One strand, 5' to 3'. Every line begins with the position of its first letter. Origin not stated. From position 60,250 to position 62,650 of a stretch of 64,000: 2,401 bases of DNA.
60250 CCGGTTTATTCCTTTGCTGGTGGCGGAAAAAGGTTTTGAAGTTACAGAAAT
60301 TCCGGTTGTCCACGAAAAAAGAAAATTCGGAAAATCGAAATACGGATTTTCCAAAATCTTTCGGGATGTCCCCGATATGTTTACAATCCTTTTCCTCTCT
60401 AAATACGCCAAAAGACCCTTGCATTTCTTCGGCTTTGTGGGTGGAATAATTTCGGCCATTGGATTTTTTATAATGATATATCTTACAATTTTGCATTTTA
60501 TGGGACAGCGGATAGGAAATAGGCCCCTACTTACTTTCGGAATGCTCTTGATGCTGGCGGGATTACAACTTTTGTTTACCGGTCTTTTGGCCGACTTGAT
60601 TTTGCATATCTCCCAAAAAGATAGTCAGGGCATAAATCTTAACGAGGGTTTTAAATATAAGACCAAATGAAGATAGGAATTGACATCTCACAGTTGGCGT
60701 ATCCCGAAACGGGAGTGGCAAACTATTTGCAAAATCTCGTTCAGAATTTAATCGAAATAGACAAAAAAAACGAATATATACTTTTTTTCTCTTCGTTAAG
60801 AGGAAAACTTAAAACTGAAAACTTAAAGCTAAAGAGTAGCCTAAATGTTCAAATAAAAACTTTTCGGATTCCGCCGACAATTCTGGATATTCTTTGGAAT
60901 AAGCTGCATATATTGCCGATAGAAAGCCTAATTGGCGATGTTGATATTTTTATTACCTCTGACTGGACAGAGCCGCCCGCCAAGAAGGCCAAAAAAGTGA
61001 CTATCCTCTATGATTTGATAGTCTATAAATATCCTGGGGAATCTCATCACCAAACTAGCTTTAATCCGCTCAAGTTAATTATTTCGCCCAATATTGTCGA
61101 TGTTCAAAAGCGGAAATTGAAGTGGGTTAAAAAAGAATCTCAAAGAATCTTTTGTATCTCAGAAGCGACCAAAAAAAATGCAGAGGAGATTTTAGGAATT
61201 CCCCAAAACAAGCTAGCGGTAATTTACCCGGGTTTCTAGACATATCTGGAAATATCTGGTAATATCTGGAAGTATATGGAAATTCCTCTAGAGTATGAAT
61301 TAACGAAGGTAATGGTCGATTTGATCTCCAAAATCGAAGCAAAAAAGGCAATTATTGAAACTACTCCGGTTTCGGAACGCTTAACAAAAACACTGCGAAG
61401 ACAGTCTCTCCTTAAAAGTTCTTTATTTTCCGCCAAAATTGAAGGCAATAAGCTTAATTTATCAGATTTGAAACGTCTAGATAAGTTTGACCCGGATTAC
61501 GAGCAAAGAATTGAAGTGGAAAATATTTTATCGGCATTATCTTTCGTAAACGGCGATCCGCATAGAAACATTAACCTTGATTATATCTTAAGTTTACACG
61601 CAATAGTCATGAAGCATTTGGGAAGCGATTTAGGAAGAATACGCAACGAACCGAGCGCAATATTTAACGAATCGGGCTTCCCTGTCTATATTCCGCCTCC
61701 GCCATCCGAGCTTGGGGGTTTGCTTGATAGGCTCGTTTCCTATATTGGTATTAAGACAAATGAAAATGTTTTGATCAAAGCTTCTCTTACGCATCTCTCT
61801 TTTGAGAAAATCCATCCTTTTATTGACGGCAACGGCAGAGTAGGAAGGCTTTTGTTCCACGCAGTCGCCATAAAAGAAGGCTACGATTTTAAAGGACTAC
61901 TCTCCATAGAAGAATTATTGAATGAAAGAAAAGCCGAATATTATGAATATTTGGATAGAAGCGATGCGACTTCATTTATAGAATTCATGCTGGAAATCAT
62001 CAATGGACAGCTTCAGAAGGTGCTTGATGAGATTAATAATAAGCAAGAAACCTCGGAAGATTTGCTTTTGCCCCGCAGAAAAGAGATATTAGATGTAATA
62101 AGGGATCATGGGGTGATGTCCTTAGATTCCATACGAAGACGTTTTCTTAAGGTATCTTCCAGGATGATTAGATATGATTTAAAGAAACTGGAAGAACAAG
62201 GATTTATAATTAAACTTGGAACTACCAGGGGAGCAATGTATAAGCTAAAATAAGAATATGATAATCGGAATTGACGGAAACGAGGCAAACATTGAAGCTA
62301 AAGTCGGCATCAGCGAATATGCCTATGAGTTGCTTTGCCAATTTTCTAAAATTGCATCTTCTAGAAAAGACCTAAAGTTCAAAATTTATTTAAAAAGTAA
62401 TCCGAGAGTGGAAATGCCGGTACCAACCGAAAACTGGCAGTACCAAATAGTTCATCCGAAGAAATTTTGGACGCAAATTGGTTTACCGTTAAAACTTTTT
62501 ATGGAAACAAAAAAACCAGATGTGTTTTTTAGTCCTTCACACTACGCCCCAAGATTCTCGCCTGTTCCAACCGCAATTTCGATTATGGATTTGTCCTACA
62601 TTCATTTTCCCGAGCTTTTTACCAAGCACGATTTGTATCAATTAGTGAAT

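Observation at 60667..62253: Fic (AMPylase-type) gene with wHTH inserted at a truncated GT4 gene, preceded by a 10-bp x4 tandem repeat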

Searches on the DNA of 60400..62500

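Call 60: search_rna_families(source=window, start=60400, end=62500, threshold=evalue, max_evalue=1)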
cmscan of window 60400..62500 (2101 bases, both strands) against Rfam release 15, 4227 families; matches with E-value up to 1: 0.
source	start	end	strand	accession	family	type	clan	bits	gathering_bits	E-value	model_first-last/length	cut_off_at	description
